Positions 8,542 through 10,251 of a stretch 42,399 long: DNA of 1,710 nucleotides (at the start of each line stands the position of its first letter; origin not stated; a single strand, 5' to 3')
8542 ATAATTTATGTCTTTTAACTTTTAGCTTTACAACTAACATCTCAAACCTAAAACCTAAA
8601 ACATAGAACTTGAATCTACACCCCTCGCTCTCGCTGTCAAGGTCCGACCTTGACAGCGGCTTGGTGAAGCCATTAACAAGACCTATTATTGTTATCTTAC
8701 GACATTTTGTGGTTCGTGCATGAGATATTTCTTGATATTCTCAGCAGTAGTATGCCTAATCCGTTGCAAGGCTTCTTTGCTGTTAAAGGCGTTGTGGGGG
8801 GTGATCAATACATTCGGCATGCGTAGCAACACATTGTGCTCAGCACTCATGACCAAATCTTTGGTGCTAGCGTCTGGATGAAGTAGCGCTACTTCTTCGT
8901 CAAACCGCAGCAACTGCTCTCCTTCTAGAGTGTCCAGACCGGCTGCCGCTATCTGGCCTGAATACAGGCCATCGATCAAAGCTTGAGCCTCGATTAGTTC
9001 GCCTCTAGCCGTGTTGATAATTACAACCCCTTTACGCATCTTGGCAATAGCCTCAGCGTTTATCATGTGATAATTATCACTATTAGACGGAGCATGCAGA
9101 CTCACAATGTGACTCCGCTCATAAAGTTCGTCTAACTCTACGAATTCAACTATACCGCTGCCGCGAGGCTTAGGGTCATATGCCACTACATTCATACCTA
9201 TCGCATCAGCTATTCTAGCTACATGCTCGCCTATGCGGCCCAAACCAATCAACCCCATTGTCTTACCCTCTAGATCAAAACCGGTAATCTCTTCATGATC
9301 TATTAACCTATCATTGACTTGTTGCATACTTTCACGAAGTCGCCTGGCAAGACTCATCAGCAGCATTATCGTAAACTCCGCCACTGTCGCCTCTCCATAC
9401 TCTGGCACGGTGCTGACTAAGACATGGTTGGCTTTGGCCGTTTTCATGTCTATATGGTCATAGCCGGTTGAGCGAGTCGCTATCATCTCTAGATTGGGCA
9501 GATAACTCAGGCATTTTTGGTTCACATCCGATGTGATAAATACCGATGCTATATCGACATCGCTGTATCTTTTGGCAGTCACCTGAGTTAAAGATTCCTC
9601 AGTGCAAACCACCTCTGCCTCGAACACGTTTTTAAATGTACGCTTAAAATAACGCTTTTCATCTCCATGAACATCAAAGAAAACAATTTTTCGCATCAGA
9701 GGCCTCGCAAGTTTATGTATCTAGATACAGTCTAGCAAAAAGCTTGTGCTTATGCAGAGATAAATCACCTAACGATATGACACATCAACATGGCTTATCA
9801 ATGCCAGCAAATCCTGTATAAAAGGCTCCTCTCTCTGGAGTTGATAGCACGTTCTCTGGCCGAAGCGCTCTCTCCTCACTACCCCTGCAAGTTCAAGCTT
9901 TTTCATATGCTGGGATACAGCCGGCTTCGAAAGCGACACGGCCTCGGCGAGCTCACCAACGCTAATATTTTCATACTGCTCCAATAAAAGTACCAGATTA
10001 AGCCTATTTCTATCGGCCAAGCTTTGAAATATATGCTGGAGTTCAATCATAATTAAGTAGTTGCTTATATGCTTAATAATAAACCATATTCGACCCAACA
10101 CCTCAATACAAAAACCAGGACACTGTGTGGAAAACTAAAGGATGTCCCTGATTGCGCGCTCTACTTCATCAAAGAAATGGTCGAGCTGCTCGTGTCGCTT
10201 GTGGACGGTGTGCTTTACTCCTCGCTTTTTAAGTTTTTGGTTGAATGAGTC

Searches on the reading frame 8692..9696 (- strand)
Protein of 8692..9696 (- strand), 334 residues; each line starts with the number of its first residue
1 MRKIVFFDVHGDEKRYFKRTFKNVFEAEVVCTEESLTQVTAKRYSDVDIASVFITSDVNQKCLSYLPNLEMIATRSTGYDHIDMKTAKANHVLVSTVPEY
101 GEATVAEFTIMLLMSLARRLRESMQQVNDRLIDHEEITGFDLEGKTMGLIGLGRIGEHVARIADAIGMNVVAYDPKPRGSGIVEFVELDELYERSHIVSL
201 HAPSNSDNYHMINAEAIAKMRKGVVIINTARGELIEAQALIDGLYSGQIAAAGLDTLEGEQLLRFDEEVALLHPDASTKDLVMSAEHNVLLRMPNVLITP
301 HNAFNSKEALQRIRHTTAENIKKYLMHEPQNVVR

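Call 11: search_protein_families(library=ncbifam, proteins=[window:8695-9696:-], max_evalue=1)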
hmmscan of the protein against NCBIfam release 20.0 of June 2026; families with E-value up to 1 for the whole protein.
window:8695-9696:- (334 aa): 28 families (the best 25 are shown)
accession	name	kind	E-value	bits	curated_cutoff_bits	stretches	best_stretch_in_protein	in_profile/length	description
NF005069.0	PRK06487.1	equivalog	4.8e-57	193.4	448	1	21-333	24-319/320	2-hydroxyacid dehydrogenase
NF000492.1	vanH_gen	exception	3.9e-56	190.4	540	1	6-320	3-306/312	D-lactate dehydrogenase VanH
TIGR01327.1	PGDH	equivalog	2e-55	188.6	454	1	45-330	39-306/525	phosphoglycerate dehydrogenase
NF009714.1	PRK13243.1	equivalog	6.6e-48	163.7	455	1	22-293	20-301/332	glyoxylate reductase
NF005387.0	PRK06932.1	equivalog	3.1e-46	157.8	492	1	3-326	3-311/314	2-hydroxyacid dehydrogenase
NF006374.0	PRK08605.1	subfamily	6.4e-46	156.9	356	1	1-313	1-310/332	D-lactate dehydrogenase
NF006263.0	PRK08410.1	equivalog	7.2e-44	150.4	389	1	33-327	29-309/311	D-2-hydroxyacid dehydrogenase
NF000128.1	vanH-Sc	exception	1.3e-43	149.4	650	1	3-311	20-317/337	D-lactate dehydrogenase VanH-Sc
NF000112.1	vanH-Amyco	exception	3.7e-42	144.8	625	1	68-313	95-328/348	VanH-AOV family D-lactate dehydrogenase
NF000151.1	vanH-Ac1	exception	4.6e-42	144.5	750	1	33-312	65-335/351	D-lactate dehydrogenase VanH-Ac1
NF000371.1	vanH_Agroup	exception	4.9e-42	144.3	700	1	69-321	72-312/322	VanH-A/VanH-Pt family D-lactate dehydrogenase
NF009127.0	PRK12480.1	equivalog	2.2e-41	141.9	579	1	1-313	1-308/330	D-lactate dehydrogenase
NF000004.1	vanH-D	exception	2.9e-41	141.6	550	1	4-317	7-309/323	D-lactate dehydrogenase VanH-D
NF008759.0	PRK11790.1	equivalog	8.3e-41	140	404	1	9-326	20-318/410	phosphoglycerate dehydrogenase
NF005750.0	PRK07574.1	equivalog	1.7e-35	122.9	329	1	36-253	80-307/386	NAD-dependent formate dehydrogenase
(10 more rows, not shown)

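Call 14: find_encoding_contigs(protein=window:8692-9696:-, flank=4000, max_places=6)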
Protein window:8692-9696:- (334 aa): 6 contigs read that carry it; 2 places shown.
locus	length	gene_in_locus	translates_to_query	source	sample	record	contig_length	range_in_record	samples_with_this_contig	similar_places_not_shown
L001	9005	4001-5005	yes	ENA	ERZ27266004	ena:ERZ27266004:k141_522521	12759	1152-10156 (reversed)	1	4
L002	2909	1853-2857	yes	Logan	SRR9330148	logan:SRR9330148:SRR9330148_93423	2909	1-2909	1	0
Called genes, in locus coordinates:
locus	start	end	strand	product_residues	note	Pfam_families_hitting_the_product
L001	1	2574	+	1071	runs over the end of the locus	PF00580:UvrD-helicase, PF13245:AAA_19, PF13538:UvrD_C_2 (faint), PF13361:UvrD_C, PF12705:PDDEXK_1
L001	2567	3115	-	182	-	-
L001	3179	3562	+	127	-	-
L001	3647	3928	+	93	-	PF12840:HTH_20, PF01022:HTH_5, PF01047:MarR, PF08279:HTH_11 (weak), PF12802:MarR_2, PF13412:HTH_24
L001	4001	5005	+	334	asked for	PF00389:2-Hacid_dh, PF02826:2-Hacid_dh_C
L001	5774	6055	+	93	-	-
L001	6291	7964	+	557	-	PF00999:Na_H_Exchanger, PF02254:TrkA_N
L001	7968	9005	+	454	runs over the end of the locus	PF00875:DNA_photolyase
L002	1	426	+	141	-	?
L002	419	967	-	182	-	-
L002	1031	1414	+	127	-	-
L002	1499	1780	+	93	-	PF12840:HTH_20, PF01022:HTH_5, PF01047:MarR, PF08279:HTH_11 (weak), PF12802:MarR_2, PF13412:HTH_24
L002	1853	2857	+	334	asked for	PF00389:2-Hacid_dh, PF02826:2-Hacid_dh_C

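Call 16: find_related_loci(query=window:8692-9696:-, collection=genome_contigs, flank=5000)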
Query window:8692-9696:- (334 aa) in genome_contigs; peptide patterns used: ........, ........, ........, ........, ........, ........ (x = any residue, [..] = any of these).
302 stretches matched a pattern; 41 encode a relative of the query (tblastn E <= 1e-3); 41 distinct loci.
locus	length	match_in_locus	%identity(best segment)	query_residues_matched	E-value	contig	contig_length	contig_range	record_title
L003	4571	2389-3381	42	3-333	4e-77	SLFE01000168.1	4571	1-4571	MAG: Waddliaceae bacterium isolate CSSed162cmB_602 CSSed16-2cmB-102584, whole genome shotgun sequence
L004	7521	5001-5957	44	3-321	1e-64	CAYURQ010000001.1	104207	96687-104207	MAG TPA_asm: Candidatus Woesearchaeota archaeon isolate SRP141376_co3_436 genome assembly, contig: NODE_335_length_10420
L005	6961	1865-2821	38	3-321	1e-63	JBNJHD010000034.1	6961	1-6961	MAG: Nanobdellota archaeon isolate Y22_14dBSe1.bin.74 NODE_5887_length_6961_cov_17.406004, whole genome shotgun sequence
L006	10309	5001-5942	35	3-324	8e-57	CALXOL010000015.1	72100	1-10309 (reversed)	MAG: uncultured Spirochaetaceae bacterium isolate BRZ_SB__bin90 genome assembly, contig: BRZ_SB__NODE_461_length_72100_c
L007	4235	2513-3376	37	40-333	2e-56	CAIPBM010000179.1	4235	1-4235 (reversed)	MAG: uncultured Verrucomicrobia bacterium isolate I3-5_bin-000 genome assembly, contig: bin-000:179/194, whole genome sh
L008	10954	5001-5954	32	1-324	1e-54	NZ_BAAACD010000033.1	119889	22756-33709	Clostridium cadaveris strain JCM 1392 sequence33, whole genome shotgun sequence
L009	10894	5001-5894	36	12-316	4e-54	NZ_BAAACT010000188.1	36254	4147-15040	Faecalicatena contorta strain JCM 6483 sequence188, whole genome shotgun sequence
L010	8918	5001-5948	35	3-324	3e-54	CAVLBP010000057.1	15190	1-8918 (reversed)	bacterium isolate H07689-L1_cleanbin_000027 genome assembly, contig: Spades_H07689-L1_contig_2125, whole genome shotgun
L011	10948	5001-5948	35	3-324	1e-53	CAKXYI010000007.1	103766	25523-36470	MAG: uncultured Lachnospiraceae bacterium isolate REFINED_METABAT215_TOP10_CONTIGS_1500_ASSEMBLY_K77_MERGED__Hadza_MoBio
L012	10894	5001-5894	36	12-316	8e-53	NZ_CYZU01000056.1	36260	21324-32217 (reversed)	Faecalicatena contorta strain 2789STDY5834876, whole genome shotgun sequence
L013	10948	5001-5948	33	3-324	1e-50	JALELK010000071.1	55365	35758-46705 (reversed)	MAG: Lachnospiraceae bacterium isolate SUG111 k141_223254, whole genome shotgun sequence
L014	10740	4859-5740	35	12-313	1e-50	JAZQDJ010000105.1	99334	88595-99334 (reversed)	MAG: Lachnospiraceae bacterium isolate T1900044636_TS20190102.MAGScoT_cleanbin_000066 SGB_1158_k141_369907, whole genome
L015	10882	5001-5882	36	12-313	1e-50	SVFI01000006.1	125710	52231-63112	MAG: Lachnospiraceae bacterium isolate SIG328 NODE_3238_length_125710_cov_4.622974, whole genome shotgun sequence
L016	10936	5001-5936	33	3-320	9e-50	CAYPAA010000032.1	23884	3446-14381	MAG TPA_asm: uncultured Roseburia sp. isolate SRP222994_co1_249 genome assembly, contig: NODE_4219_length_23884_cov_8.07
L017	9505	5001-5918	35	12-325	3e-49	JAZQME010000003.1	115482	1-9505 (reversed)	MAG: Lachnospira sp. isolate T1900044607_TS20190073.MAGScoT_cleanbin_000006 SGB_758_k141_3701663, whole genome shotgun s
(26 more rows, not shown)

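Call 28: find_homologous_proteins(query=window:8692-9696:-, max_evalue=1e-40)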
Query window:8692-9696:- (334 aa): 1970 proteins with E <= 1e-40 among 8000 candidates; the best 120 are listed.
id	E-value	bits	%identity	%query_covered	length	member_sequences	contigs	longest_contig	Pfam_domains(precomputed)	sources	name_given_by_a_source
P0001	1.7e-215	732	100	100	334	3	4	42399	PF00389.37,PF02826.26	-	-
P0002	1.1e-191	654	86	100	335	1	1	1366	PF00389.37,PF02826.26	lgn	-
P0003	1.6e-185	633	85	100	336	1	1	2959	PF00389.37,PF02826.26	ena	-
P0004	3.2e-170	583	77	99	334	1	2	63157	PF00389.37,PF02826.26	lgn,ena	-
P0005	3.8e-153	527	70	100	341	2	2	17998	PF00389.37,PF02826.26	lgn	-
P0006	6.5e-147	507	67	100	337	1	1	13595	PF00389.37,PF02826.26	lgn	-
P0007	1.5e-145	502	68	100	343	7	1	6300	PF00389.37,PF02826.26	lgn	-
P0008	4.5e-132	458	60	100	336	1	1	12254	PF00389.37,PF02826.26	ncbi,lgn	-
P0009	1.5e-129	450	58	100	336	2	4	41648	PF00389.37,PF02826.26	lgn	-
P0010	1.9e-126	439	59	99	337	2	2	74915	PF00389.37,PF02826.26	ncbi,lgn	ncbi:MAG: NAD(P)-dependent oxidoreductase [Candidatus Saccharimonadales bacterium]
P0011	7.1e-124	431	58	99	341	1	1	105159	PF00389.37,PF02826.26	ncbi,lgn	-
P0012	1.4e-122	427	57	100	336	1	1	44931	PF00389.37,PF02826.26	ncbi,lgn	-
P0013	2.2e-122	426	56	99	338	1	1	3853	PF00389.37,PF02826.26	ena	-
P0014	7.8e-122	424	56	99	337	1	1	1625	PF00389.37,PF02826.26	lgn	-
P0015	9.5e-122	424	57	100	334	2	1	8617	PF00389.37,PF02826.26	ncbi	-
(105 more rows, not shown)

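Call 29: find_encoding_contigs(protein=P0004, flank=5000, max_places=2)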
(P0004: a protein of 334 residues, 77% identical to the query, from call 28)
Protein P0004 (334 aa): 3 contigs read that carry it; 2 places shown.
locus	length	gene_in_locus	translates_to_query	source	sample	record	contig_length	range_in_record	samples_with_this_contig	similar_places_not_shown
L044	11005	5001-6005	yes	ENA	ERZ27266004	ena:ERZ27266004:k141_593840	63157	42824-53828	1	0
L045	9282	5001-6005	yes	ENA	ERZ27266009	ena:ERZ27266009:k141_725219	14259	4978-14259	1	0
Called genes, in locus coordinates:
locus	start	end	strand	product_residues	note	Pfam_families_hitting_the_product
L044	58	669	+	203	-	-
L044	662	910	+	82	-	-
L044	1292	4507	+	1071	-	PF00580:UvrD-helicase, PF13245:AAA_19, PF13361:UvrD_C, PF13538:UvrD_C_2 (weak), PF12705:PDDEXK_1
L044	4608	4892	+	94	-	PF12840:HTH_20 (weak), PF13412:HTH_24 (weak), PF01022:HTH_5, PF01047:MarR (weak), PF08279:HTH_11 (weak), PF12802:MarR_2, PF25212:HVO_A0114 (weak)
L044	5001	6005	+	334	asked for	PF00389:2-Hacid_dh, PF02826:2-Hacid_dh_C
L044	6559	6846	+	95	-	-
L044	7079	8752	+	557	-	PF00999:Na_H_Exchanger, PF02254:TrkA_N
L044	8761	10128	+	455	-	PF00875:DNA_photolyase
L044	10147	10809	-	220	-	PF13462:Thioredoxin_4, PF01323:DSBA, PF13743:Thioredoxin_5 (weak)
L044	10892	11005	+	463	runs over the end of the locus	PF00324:AA_permease, PF13520:AA_permease_2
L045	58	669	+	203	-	-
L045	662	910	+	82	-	-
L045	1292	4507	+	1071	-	PF00580:UvrD-helicase, PF13245:AAA_19, PF13361:UvrD_C, PF13538:UvrD_C_2 (faint), PF12705:PDDEXK_1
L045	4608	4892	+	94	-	PF12802:MarR_2 (weak), PF12840:HTH_20 (weak), PF13412:HTH_24 (weak), PF01022:HTH_5, PF01047:MarR (weak), PF08279:HTH_11 (weak)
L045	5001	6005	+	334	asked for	PF00389:2-Hacid_dh, PF02826:2-Hacid_dh_C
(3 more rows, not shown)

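Call 30: find_encoding_contigs(protein=P0003, flank=5000, max_places=2)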
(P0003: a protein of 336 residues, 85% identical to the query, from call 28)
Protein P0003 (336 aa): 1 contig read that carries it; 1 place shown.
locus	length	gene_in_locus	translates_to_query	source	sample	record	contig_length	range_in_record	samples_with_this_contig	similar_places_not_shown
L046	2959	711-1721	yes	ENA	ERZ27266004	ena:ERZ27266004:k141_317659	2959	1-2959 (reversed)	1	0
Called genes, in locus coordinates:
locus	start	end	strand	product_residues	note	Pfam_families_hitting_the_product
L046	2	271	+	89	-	?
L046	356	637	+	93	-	PF12840:HTH_20, PF25212:HVO_A0114 (weak), PF01022:HTH_5, PF01047:MarR, PF08279:HTH_11 (weak), PF12802:MarR_2 (weak), PF13412:HTH_24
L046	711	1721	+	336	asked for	PF00389:2-Hacid_dh, PF02826:2-Hacid_dh_C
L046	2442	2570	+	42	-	-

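Call 31: find_encoding_contigs(protein=P0005, flank=5000, max_places=2)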
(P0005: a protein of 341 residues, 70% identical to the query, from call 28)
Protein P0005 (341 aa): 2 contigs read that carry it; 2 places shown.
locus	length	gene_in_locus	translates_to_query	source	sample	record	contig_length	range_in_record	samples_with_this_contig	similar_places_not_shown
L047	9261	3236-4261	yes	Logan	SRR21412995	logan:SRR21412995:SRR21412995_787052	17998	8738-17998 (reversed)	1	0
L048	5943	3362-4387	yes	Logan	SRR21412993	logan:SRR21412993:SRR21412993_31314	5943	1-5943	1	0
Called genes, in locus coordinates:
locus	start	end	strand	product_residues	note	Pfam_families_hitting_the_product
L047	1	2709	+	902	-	?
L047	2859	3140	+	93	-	PF12840:HTH_20, PF13412:HTH_24, PF01022:HTH_5, PF01047:MarR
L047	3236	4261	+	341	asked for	PF00389:2-Hacid_dh, PF02826:2-Hacid_dh_C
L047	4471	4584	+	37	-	-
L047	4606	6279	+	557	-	PF00999:Na_H_Exchanger, PF02254:TrkA_N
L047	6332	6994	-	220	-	PF13462:Thioredoxin_4, PF01323:DSBA, PF13743:Thioredoxin_5 (faint)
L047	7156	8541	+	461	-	PF01336:tRNA_anti-codon, PF00152:tRNA-synt_2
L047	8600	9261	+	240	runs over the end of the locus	PF20772:TACO1_YebC_N, PF01709:Transcrip_reg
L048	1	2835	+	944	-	?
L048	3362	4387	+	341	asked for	PF00389:2-Hacid_dh, PF02826:2-Hacid_dh_C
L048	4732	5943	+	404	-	?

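Call 36: find_encoding_contigs(protein=P0006, flank=5000, max_places=2)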
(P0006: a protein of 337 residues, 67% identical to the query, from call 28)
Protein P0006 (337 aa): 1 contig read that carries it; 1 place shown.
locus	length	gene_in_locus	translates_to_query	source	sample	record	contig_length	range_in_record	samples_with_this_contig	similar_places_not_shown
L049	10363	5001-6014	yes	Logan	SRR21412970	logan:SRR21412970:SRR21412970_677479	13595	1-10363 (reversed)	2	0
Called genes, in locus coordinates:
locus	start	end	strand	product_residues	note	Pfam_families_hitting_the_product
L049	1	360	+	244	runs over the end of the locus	-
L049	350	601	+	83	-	-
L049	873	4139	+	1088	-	PF00580:UvrD-helicase, PF13245:AAA_19, PF13604:AAA_30 (faint), PF13087:AAA_12 (faint), PF13538:UvrD_C_2 (faint), PF13361:UvrD_C, PF12705:PDDEXK_1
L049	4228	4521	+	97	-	PF01022:HTH_5, PF01047:MarR, PF12840:HTH_20, PF13412:HTH_24, PF08279:HTH_11 (faint), PF13601:HTH_34 (weak)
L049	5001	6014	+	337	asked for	PF00389:2-Hacid_dh, PF02826:2-Hacid_dh_C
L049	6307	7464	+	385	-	PF00999:Na_H_Exchanger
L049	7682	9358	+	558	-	PF00999:Na_H_Exchanger, PF02254:TrkA_N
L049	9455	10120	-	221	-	PF13462:Thioredoxin_4, PF01323:DSBA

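Call 37: find_encoding_contigs(protein=P0007, flank=5000, max_places=2)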
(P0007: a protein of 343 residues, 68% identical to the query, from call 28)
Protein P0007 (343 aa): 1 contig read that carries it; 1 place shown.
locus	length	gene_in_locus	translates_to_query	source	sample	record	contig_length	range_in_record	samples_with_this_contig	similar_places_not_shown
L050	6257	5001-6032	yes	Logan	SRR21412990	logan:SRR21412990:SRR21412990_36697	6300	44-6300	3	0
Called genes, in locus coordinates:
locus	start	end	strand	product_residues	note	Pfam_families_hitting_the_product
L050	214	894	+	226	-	-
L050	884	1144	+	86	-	PF07963:N_methyl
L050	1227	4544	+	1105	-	PF00580:UvrD-helicase, PF13245:AAA_19, PF13604:AAA_30 (faint), PF13245:AAA_19, PF13538:UvrD_C_2 (faint), PF13361:UvrD_C, PF12705:PDDEXK_1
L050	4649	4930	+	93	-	PF12840:HTH_20 (weak), PF13412:HTH_24 (weak), PF01022:HTH_5, PF01047:MarR (faint), PF24033:DUF7342 (weak)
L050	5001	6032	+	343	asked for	PF00389:2-Hacid_dh, PF02826:2-Hacid_dh_C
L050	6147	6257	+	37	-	?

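Call 38: find_encoding_contigs(protein=P0008, flank=5000, max_places=2)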
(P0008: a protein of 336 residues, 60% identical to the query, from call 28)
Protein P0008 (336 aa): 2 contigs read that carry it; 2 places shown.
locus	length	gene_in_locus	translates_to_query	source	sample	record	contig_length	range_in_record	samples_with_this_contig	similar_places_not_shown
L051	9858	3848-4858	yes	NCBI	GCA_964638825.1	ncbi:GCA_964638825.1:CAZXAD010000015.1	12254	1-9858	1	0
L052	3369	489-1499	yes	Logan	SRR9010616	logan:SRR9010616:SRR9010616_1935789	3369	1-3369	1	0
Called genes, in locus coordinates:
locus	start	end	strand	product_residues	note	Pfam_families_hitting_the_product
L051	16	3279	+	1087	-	PF00580:UvrD-helicase, PF13245:AAA_19, PF13604:AAA_30 (faint), PF13538:UvrD_C_2 (faint), PF13087:AAA_12 (faint), PF13361:UvrD_C, PF12705:PDDEXK_1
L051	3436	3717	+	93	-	PF12840:HTH_20, PF13412:HTH_24, PF01022:HTH_5, PF01047:MarR (weak), PF08279:HTH_11 (weak), PF13601:HTH_34 (weak)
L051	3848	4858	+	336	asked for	PF00389:2-Hacid_dh, PF02826:2-Hacid_dh_C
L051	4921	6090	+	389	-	PF00999:Na_H_Exchanger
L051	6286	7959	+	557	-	PF00999:Na_H_Exchanger, PF02254:TrkA_N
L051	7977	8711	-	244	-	PF13462:Thioredoxin_4, PF01323:DSBA, PF13743:Thioredoxin_5 (weak)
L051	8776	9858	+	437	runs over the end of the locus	PF00324:AA_permease, PF13520:AA_permease_2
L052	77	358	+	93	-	PF12840:HTH_20, PF13412:HTH_24, PF01022:HTH_5, PF01047:MarR (weak), PF08279:HTH_11 (weak), PF13601:HTH_34 (weak)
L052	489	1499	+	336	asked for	PF00389:2-Hacid_dh, PF02826:2-Hacid_dh_C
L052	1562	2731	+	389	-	PF00999:Na_H_Exchanger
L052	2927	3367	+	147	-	?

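Call 97: find_encoding_contigs(protein=P0009, flank=4000, max_places=3)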
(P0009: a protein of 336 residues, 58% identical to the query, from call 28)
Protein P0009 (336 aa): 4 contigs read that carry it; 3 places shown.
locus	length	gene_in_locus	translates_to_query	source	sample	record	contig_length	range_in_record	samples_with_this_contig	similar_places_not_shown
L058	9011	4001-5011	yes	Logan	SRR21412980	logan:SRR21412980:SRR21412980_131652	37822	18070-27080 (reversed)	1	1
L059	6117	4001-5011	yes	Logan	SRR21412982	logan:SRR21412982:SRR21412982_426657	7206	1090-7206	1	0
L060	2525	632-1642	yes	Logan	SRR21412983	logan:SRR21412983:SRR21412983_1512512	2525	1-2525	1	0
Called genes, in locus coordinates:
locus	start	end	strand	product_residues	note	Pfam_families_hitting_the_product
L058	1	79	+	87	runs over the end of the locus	PF07963:N_methyl (weak)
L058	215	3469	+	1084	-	PF00580:UvrD-helicase, PF13245:AAA_19, PF13604:AAA_30 (faint), PF13538:UvrD_C_2 (faint), PF13361:UvrD_C, PF12705:PDDEXK_1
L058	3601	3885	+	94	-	PF12840:HTH_20, PF13412:HTH_24, PF01022:HTH_5, PF01047:MarR (weak), PF08279:HTH_11 (weak), PF13601:HTH_34 (weak)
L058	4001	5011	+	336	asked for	PF00389:2-Hacid_dh, PF02826:2-Hacid_dh_C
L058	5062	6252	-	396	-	PF00999:Na_H_Exchanger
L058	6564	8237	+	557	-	PF00999:Na_H_Exchanger, PF02254:TrkA_N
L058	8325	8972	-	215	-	PF00085:Thioredoxin (faint), PF13462:Thioredoxin_4, PF01323:DSBA, PF13743:Thioredoxin_5 (weak), PF01323:DSBA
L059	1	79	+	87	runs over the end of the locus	PF07963:N_methyl (weak)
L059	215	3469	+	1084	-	PF00580:UvrD-helicase, PF13245:AAA_19, PF13604:AAA_30 (faint), PF13538:UvrD_C_2 (faint), PF13361:UvrD_C, PF12705:PDDEXK_1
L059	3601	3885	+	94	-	PF12840:HTH_20, PF13412:HTH_24, PF01022:HTH_5, PF01047:MarR (weak), PF08279:HTH_11 (weak), PF13601:HTH_34 (weak)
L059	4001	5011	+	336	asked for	PF00389:2-Hacid_dh, PF02826:2-Hacid_dh_C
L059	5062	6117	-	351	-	?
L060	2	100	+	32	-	?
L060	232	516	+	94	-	PF12840:HTH_20, PF13412:HTH_24, PF01022:HTH_5, PF01047:MarR (weak), PF08279:HTH_11 (weak), PF13601:HTH_34 (weak)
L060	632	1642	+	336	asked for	PF00389:2-Hacid_dh, PF02826:2-Hacid_dh_C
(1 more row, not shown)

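Call 98: find_encoding_contigs(protein=P0011, flank=4000, max_places=2)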
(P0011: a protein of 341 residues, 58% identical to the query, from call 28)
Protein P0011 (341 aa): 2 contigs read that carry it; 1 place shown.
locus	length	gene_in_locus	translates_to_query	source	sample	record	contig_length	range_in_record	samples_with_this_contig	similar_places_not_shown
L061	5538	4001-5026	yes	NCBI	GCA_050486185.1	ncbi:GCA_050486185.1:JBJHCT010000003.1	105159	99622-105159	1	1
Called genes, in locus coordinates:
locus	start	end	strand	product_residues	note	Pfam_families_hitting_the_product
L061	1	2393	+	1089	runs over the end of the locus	PF00580:UvrD-helicase, PF13245:AAA_19, PF13604:AAA_30 (faint), PF13538:UvrD_C_2 (faint), PF13361:UvrD_C, PF12705:PDDEXK_1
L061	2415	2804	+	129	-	-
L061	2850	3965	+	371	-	PF02812:ELFV_dehydrog_N, PF00208:ELFV_dehydrog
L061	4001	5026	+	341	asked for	PF00389:2-Hacid_dh, PF02826:2-Hacid_dh_C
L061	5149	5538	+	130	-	?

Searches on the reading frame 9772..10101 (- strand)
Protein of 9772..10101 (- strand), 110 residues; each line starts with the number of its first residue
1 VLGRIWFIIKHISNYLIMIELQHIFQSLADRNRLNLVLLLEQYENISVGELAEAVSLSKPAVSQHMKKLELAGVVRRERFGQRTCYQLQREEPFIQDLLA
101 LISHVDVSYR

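Call 11: search_protein_families(library=ncbifam, proteins=[window:9772-10101:-], max_evalue=1)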
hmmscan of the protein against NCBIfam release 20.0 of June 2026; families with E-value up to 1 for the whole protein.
window:9772-10101:- (110 aa): 41 families (the best 25 are shown)
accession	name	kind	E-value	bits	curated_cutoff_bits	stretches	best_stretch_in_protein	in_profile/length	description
NF033788.1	HTH_metalloreg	subfamily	9.5e-21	73.4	55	1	22-92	2-72/77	metalloregulator ArsR/SmtB family transcription factor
NF033789.1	repress_SdpR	subfamily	3e-13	49.5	100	1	24-102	1-76/79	autorepressor SdpR family transcription factor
NF045707.1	Dbac_1936_reg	equivalog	2.9e-10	40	115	1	24-91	10-76/99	ArsR/SmtB-type metalloregulator TsoR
NF007528.0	PRK10141.1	subfamily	1e-09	38.2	97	1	21-90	6-75/117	metalloregulator ArsR/SmtB family transcription factor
NF041413.1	ArsR_Rv2640c_fam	equivalog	3.6e-09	37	155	1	24-91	35-104/118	Rv2640c family ArsR-like transcriptional regulator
NF040642.1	sulf_sens_BigR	equivalog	2.5e-08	33.9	155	1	20-91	9-79/95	sulfite-sensing transcriptional repressor BigR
NF047906.1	CdPbTransRegCmtR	equivalog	1.9e-06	27.7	150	1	21-91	11-80/104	Cd(II)/Pb(II)-sensing metalloregulatory transcriptional regulator CmtR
NF040939.2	trans_reg_lrs14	equivalog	3.6e-06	27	90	1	27-80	18-71/103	Lrs14 family HTH-type transcriptional regulator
TIGR02944.1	suf_reg_Xantho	equivalog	4.7e-05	23.8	110.65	1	36-94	15-73/130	SUF system Fe-S cluster assembly regulator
NF053606.1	Sta1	subfamily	7.7e-05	22.7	80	1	28-80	18-69/100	Sta1 family transcriptional regulator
NF052532.1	TransRegPagRBaca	equivalog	0.0001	22.4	170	1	8-103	4-96/99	transcriptional repressor PagR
NF053814.1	teico_TcaR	equivalog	0.00051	20.1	170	1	32-83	39-90/151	MarR family transcriptional regulator TcaR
NF041395.1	TranRegLrpA1_Halo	equivalog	0.0011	19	250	1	36-75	10-49/142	HTH-type transcriptional regulator LrpA1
NF045758.2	YlxM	equivalog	0.0041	17.2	80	1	42-70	29-57/72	YlxM family DNA-binding protein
NF041397.1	TranRegGlpR_Halo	equivalog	0.0081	15.8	300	1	31-94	5-68/253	HTH-type transcriptional regulator GlpR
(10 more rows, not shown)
